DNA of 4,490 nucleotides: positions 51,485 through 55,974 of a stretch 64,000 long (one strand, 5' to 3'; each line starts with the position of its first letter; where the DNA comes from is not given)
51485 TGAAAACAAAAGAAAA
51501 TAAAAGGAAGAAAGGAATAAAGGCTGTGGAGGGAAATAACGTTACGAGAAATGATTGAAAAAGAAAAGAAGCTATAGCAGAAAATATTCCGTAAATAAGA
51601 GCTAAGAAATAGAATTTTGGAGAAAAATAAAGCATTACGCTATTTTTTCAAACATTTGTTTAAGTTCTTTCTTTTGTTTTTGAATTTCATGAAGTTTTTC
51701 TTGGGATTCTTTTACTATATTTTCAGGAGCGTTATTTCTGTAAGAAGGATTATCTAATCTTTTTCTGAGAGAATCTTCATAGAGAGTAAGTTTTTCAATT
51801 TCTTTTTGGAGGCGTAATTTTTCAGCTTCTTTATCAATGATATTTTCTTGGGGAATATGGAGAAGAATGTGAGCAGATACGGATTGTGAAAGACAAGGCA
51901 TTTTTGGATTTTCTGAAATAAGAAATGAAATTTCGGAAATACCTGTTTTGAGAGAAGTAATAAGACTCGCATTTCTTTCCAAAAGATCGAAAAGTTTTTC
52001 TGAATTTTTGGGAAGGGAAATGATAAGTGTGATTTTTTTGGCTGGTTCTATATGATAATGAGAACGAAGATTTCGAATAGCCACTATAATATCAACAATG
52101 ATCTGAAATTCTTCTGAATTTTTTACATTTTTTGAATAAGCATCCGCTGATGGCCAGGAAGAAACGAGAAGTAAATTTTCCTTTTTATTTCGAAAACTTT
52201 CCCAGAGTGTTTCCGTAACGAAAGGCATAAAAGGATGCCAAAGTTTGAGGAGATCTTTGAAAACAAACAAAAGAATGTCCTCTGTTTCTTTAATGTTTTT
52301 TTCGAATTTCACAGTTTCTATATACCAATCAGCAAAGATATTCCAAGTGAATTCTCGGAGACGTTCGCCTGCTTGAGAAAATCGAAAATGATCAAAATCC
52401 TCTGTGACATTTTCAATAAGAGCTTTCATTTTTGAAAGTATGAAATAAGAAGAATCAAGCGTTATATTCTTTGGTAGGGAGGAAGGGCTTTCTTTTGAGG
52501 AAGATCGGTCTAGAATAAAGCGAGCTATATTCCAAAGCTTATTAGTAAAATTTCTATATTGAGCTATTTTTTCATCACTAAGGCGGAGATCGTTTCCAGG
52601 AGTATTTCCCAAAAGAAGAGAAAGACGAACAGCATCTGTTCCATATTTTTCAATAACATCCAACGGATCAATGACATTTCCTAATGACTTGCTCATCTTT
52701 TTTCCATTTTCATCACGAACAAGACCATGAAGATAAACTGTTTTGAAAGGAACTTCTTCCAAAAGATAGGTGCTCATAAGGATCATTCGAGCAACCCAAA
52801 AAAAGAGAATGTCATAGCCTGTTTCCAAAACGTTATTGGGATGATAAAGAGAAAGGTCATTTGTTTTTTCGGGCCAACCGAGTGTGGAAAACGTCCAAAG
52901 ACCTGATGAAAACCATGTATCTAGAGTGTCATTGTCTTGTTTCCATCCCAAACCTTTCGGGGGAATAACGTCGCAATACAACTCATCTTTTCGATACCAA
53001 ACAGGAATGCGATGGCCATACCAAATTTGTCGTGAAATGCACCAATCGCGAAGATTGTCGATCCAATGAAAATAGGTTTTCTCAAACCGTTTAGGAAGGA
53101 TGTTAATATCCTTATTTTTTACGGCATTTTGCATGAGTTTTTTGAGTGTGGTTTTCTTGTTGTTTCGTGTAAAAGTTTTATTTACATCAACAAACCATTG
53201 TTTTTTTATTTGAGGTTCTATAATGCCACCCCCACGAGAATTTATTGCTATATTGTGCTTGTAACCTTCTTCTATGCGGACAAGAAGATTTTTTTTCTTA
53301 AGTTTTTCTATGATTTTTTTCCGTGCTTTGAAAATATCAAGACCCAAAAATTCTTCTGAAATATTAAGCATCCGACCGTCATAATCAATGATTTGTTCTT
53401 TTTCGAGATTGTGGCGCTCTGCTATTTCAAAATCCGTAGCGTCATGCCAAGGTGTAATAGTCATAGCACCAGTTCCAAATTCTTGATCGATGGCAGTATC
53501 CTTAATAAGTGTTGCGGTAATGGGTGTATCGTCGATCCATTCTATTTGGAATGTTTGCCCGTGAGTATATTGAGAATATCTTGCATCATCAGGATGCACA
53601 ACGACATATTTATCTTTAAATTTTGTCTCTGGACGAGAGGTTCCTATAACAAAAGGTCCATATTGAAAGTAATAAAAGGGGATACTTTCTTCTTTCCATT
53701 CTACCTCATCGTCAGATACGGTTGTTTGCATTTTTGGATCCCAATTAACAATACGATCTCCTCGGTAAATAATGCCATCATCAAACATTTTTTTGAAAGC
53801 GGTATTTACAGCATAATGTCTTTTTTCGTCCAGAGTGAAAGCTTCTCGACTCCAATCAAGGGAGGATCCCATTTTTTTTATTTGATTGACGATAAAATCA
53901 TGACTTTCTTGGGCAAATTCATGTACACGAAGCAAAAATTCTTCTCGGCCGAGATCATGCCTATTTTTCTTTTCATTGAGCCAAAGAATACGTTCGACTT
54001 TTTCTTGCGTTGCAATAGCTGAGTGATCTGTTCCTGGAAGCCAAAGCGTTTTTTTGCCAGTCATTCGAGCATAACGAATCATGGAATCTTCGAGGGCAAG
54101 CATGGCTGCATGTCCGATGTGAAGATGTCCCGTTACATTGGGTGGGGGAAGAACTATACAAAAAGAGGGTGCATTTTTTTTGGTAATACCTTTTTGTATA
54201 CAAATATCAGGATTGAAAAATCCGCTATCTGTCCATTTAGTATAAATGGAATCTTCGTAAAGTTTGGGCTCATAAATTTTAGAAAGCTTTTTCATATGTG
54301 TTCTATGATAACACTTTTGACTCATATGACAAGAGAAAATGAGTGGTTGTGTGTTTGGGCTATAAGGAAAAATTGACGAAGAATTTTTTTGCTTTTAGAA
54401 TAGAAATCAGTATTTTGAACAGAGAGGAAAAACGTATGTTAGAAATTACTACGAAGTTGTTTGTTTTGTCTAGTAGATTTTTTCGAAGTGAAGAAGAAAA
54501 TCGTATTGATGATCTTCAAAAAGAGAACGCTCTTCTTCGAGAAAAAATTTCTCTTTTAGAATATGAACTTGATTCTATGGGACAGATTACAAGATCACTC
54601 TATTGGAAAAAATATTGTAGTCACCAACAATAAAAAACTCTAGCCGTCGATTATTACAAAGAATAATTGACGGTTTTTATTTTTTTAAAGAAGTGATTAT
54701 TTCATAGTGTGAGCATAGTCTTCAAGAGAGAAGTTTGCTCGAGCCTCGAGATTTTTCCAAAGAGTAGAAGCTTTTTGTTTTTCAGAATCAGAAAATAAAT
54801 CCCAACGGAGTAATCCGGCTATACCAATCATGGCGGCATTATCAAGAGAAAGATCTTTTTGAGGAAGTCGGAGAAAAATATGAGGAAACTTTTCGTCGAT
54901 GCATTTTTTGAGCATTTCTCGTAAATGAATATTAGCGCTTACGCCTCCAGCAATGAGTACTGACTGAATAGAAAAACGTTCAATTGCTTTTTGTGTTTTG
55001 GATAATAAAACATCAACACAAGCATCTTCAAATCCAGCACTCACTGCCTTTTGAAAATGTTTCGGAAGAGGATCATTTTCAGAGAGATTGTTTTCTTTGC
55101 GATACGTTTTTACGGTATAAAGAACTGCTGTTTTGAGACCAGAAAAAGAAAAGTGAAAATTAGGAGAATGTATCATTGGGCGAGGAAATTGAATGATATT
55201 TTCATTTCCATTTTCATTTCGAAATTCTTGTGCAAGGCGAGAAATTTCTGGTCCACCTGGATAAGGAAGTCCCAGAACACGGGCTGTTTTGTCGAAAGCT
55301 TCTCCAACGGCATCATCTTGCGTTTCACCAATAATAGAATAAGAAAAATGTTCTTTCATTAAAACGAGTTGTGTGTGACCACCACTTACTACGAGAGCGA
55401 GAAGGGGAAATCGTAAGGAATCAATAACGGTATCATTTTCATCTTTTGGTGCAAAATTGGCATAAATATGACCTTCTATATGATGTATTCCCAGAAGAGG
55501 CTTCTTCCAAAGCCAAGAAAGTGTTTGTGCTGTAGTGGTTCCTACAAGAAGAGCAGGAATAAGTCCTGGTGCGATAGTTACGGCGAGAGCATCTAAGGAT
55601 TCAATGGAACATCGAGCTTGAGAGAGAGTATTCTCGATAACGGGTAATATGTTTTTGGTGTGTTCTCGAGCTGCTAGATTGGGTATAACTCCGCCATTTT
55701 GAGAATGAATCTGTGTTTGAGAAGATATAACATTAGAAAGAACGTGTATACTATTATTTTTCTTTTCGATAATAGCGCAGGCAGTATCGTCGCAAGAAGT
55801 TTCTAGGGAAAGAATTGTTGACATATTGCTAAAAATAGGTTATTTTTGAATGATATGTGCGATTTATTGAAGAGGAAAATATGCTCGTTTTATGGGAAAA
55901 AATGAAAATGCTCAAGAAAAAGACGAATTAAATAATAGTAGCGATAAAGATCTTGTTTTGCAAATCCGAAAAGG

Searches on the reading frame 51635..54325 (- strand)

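Call 23: search_protein_families(library=pfam, proteins=[window:51635-54325:-], max_evalue=0.001)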
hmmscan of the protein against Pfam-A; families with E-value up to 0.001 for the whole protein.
window:51635-54325:- (896 aa): 6 families
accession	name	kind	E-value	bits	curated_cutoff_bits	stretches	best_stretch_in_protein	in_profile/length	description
PF00133.28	tRNA-synt_1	-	1.7e-134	449.1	22.7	2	27-451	2-256/414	tRNA synthetases class I (I, L, M and V)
PF08264.19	Anticodon_1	-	6.2e-32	111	25.1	1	629-768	4-147/148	Anticodon-binding domain of tRNA ligase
PF09334.17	tRNA-synt_1g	-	5.2e-18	65.4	20.1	2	62-209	8-136/391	tRNA synthetases class I (M)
PF10458.14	Val_tRNA-synt_C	-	7.3e-10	39.4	25.9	1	833-895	3-65/66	Valyl tRNA synthetase tRNA binding arm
PF01406.26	tRNA-synt_1e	-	2.8e-05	24.1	27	1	503-589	214-298/301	tRNA synthetases class I (C) catalytic domain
PF13603.12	tRNA-synt_1_2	-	0.00047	20.1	25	0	281-319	108-146/185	Leucyl-tRNA synthetase, editing domain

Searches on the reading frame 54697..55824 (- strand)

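Call 23: search_protein_families(library=pfam, proteins=[window:54697-55824:-], max_evalue=0.001)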
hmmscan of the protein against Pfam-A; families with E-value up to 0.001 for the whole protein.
window:54697-55824:- (375 aa): 1 family
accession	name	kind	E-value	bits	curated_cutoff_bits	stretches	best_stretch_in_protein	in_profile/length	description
PF00814.31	TsaD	-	6.7e-83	278.9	24.8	1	27-334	1-263/264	tRNA N6-adenosine threonylcarbamoyltransferase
